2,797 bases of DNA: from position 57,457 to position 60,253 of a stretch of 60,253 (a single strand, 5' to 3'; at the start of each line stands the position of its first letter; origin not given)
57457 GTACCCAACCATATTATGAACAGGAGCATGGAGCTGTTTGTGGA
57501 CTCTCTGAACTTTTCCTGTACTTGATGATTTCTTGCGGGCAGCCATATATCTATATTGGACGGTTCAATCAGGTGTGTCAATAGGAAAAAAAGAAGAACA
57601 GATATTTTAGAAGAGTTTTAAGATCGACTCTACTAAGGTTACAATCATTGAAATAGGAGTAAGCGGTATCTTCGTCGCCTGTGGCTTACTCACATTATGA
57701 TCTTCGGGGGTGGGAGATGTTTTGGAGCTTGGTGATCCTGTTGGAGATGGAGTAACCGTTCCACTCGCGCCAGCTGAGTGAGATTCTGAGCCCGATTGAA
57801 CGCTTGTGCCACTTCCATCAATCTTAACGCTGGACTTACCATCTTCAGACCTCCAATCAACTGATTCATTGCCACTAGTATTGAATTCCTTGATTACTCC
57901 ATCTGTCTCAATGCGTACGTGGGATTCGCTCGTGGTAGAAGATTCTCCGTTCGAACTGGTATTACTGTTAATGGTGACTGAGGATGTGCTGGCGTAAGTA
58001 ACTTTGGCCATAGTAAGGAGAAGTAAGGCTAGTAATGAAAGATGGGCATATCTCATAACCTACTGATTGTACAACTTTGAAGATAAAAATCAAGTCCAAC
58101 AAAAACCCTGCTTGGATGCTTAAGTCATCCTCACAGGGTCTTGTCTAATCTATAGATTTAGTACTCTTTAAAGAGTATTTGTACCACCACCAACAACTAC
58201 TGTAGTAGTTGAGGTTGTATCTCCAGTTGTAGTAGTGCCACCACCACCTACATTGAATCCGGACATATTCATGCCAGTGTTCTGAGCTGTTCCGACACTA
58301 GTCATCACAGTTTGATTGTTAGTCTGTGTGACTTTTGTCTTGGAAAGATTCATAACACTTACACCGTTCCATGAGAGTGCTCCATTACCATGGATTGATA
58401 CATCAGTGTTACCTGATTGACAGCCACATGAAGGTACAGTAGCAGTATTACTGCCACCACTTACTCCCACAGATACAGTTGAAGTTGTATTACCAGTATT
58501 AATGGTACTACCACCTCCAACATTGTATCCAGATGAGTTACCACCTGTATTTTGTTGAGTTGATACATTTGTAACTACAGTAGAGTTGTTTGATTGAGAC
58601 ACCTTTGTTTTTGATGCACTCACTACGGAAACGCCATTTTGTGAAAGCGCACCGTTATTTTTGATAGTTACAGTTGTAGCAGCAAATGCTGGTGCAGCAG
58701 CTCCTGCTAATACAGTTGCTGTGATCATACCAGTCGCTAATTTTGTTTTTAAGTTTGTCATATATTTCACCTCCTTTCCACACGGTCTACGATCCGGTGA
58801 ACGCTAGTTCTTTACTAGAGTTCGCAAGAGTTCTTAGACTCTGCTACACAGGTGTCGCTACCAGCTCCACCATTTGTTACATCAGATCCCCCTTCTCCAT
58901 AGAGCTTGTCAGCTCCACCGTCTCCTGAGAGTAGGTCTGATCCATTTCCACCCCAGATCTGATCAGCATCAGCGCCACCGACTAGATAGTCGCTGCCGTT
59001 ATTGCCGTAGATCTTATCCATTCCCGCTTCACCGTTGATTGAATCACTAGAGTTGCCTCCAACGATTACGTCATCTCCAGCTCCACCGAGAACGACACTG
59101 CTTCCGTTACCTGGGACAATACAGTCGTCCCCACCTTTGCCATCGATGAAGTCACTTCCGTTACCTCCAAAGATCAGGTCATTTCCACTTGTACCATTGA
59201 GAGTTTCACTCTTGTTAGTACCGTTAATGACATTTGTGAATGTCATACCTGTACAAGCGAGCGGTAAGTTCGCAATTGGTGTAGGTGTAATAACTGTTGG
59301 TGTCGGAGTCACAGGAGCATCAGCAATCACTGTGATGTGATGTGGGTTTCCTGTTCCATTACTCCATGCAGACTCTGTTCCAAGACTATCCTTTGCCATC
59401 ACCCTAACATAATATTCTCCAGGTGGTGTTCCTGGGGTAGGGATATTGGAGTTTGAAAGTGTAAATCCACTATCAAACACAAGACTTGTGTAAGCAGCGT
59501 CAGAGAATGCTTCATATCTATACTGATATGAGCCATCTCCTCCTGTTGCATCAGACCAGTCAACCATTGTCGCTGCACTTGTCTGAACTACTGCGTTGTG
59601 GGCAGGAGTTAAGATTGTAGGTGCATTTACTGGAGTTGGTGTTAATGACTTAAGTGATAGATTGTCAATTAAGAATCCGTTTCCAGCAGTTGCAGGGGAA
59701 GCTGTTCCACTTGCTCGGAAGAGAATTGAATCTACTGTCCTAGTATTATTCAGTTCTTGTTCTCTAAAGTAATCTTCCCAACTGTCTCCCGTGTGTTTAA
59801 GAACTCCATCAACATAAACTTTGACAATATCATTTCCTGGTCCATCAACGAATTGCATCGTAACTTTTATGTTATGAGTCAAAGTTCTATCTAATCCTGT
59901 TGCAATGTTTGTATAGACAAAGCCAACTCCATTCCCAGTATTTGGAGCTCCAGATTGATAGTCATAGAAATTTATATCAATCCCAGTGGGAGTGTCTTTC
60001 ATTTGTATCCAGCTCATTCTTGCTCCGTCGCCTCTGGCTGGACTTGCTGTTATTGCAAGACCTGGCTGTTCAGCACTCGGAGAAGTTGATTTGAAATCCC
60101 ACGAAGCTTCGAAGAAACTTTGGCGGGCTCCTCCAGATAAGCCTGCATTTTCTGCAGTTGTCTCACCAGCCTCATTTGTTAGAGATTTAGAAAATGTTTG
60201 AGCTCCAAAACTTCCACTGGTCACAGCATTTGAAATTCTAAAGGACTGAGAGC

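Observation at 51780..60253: Sortase-linked cluster encoding a paralogous family of Asn/Gly/Thr-rich 'GNGA...NTGG' modules: candidate undescribed surface-fibre or functional-amyloid-like system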

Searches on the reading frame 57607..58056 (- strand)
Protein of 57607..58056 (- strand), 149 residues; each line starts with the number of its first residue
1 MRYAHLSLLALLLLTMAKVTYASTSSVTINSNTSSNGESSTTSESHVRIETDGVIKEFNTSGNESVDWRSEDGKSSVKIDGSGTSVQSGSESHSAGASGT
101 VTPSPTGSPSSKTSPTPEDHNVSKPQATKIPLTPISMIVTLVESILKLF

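Call 3: search_protein_families(library=pfam, proteins=[window:57607-58056:-], max_evalue=1)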
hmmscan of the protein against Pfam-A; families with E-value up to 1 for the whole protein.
window:57607-58056:- (149 aa): 0 families

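Call 4: search_protein_families(library=ncbifam, proteins=[window:57607-58056:-], max_evalue=1)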
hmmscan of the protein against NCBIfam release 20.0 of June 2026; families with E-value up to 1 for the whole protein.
window:57607-58056:- (149 aa): 1 family
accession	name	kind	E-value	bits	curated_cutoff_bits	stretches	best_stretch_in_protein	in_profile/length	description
NF004309.0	PRK05704.1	equivalog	0.078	12.3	449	1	23-129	13-121/408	2-oxoglutarate dehydrogenase complex dihydrolipoyllysine-residue succinyltransferase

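Call 63: search_protein_families(library=phrogs, proteins=[window:57607-58056:-], max_evalue=0.01)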
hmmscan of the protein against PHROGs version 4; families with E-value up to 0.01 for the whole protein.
window:57607-58056:- (149 aa): 0 families

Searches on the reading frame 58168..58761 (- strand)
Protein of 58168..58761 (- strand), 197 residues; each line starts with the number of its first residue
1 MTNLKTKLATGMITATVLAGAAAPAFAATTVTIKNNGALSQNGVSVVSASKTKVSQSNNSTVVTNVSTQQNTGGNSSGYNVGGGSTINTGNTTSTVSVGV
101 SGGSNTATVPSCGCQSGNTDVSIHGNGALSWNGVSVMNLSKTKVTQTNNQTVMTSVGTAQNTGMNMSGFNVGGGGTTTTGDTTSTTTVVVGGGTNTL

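Call 3: search_protein_families(library=pfam, proteins=[window:58168-58761:-], max_evalue=1)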
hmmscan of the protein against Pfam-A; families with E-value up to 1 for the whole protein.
window:58168-58761:- (197 aa): 2 families
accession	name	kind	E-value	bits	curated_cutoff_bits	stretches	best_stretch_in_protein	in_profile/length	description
PF19307.5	SrpI-like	-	0.0036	16.8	22.8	1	119-155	152-188/254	Type 2A encapsulin shell protein SrpI-like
PF20033.5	DUF6438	-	0.2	12.4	30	0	119-165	17-63/116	Domain of unknown function (DUF6438)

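Call 4: search_protein_families(library=ncbifam, proteins=[window:58168-58761:-], max_evalue=1)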
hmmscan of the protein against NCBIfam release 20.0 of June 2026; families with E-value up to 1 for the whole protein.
window:58168-58761:- (197 aa): 2 families
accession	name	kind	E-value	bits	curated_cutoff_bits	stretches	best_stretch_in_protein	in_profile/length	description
NF041162.2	encap_f2a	equivalog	0.13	11.3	380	0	120-161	190-232/295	family 2A encapsulin nanocompartment shell protein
NF000840.1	PRK00071.1-3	equivalog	0.22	10.9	150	1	140-183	50-93/201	nicotinate-nucleotide adenylyltransferase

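Call 25: find_homologous_proteins(query=window:58168-58761:-, max_evalue=0.001)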
Query window:58168-58761:- (197 aa): 68 proteins with E <= 0.001 among 1602 candidates.
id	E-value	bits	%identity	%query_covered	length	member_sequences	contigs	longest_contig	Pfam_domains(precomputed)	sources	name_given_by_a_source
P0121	1.1e-96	340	90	86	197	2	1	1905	-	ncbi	-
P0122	3.9e-90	318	86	86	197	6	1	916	-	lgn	-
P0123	1.9e-42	163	56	98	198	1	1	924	-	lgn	-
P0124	1.9e-38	150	52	99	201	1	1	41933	-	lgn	-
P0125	4.7e-37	146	54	98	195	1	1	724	-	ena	-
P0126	1.8e-36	144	51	77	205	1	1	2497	-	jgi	jgi:hypothetical protein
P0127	3.2e-35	140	46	100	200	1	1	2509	-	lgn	-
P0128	5.1e-35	139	49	98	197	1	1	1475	-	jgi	jgi:hypothetical protein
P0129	5.2e-34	136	42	100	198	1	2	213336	-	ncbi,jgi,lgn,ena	-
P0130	2.1e-33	134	49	100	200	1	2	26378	-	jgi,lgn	jgi:hypothetical protein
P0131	9.9e-33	132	49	98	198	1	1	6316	-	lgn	-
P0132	3.6e-32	130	54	75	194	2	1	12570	-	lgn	-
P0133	6.9e-32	129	47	73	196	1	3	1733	-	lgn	-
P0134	3.2e-31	127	48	87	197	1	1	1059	-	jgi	jgi:hypothetical protein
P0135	6.5e-31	126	49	100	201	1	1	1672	-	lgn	-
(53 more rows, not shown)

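Call 41: predict_structure(alignment_id=A2)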
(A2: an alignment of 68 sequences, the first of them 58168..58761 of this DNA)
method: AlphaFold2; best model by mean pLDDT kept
length: 197 residues; sequences in the alignment: 68
mean_pLDDT: 53.9   pTM: 0.33
mean pLDDT of the five models: 53.9, 52.3, 50.6, 42.0, 38.8
residues with pLDDT >= 90: 0; 70-90: 13; 50-70: 120; < 50: 64
segments of 3 or more residues with pLDDT < 50: 1-25, 73-80, 84-90, 163-171, 173-180
pLDDT, mean of each block of 10 residues (from residue 1): 32 36 50 70 64 57 53 48 48 55 56 59 72 66 59 53 45 47 55 54
secondary structure, 60 per line:
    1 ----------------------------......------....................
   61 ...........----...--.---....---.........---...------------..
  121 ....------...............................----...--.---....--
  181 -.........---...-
elements in order: E29-34 E41-71 E76-78 E85-88 E92-100 E104-106 E119-124 E131-161 E166-168 E175-178 E182-190 E194-196

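Call 45: fold_search(model_id=the predicted structure, library=pdb)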
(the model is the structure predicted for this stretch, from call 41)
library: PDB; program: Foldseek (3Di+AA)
matches with E <= 10: 3; with E <= 0.001: 0
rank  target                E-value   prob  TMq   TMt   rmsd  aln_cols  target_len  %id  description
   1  5awg_A                4.2e+00  0.02  0.10  0.06  41.7       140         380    7  Crystal structure of Hg-bound SufB-SufC-SufD complex from Escherichia coli (released 2015-11-11)
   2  9u4u_A                4.2e+00  0.01  0.10  0.12  39.3       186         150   13  Structure of the functional amyloid FapC from Pseudomonas sp.UK4 (released 2025-08-06)
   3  5awg_B                8.0e+00  0.00  0.09  0.05  39.6       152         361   12  Crystal structure of Hg-bound SufB-SufC-SufD complex from Escherichia coli (released 2015-11-11)

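Call 63: search_protein_families(library=phrogs, proteins=[window:58168-58761:-], max_evalue=0.01)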
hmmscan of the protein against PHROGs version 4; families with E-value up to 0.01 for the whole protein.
window:58168-58761:- (197 aa): 0 families

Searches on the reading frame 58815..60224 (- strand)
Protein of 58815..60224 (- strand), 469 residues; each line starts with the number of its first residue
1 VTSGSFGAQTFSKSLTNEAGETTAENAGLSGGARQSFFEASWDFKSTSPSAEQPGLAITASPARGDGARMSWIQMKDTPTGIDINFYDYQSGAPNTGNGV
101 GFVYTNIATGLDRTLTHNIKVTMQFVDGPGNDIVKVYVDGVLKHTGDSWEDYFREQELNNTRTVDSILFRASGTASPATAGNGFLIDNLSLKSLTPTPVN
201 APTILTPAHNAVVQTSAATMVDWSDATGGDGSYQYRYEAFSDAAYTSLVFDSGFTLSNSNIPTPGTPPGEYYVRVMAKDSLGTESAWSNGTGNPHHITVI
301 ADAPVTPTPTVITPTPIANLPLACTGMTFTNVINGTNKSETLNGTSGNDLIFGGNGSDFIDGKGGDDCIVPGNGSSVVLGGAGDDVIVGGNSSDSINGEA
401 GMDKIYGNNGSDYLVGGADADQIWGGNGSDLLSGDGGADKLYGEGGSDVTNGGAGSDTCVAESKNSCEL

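Call 3: search_protein_families(library=pfam, proteins=[window:58815-60224:-], max_evalue=1)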
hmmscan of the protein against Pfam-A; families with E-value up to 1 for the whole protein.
window:58815-60224:- (469 aa): 3 families
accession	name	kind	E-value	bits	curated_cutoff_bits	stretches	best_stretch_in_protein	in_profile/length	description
PF00353.25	HemolysinCabind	-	5.2e-27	93.9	23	6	406-441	1-36/36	RTX calcium-binding nonapeptide repeat (4 copies)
PF25788.1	Ig_Rha78A_N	-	0.038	14.7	27.4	1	219-289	20-95/105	Rha78A-like, N-terminal immunoglobulin domain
PF07495.19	Y_Y_Y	-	0.092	13.1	26.6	1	249-285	22-54/65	Y_Y_Y domain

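Call 4: search_protein_families(library=ncbifam, proteins=[window:58815-60224:-], max_evalue=1)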
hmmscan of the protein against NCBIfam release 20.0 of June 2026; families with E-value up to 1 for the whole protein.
window:58815-60224:- (469 aa): 8 families
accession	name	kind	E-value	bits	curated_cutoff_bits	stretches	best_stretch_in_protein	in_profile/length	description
NF033943.0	RTX_toxin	subfamily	1.1e-21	76.8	1000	2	325-430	682-797/930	RTX family hemolysin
NF046115.1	Ca_rpt_SMc04171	equivalog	1.2e-15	57.7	625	2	385-463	415-493/574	SMc04171 family calcium-binding repeat protein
NF035945.1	Zn_serralysin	subfamily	1.6e-11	44.1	500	3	379-421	323-365/462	serralysin family metalloprotease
NF033203.1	entero_EhxA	exception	6.2e-11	41.2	2000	1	330-458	693-821/997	enterohemolysin EhxA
NF050046.1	PueAB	exception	4.3e-09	35.4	670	2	344-387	374-417/616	polyurethane esterase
NF053766.1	ZapA_metallo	exception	9.1e-08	31.6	940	4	379-430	334-385/483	ZapA family metalloprotease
NF052454.1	BtaGlycanEglC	equivalog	0.00031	19.8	700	2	326-380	105-152/459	endo-1,3-1,4-beta-glycanase EglC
NF051884.1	ProteaseSapA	equivalog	0.019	13.6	1200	2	325-370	317-361/644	protease SapA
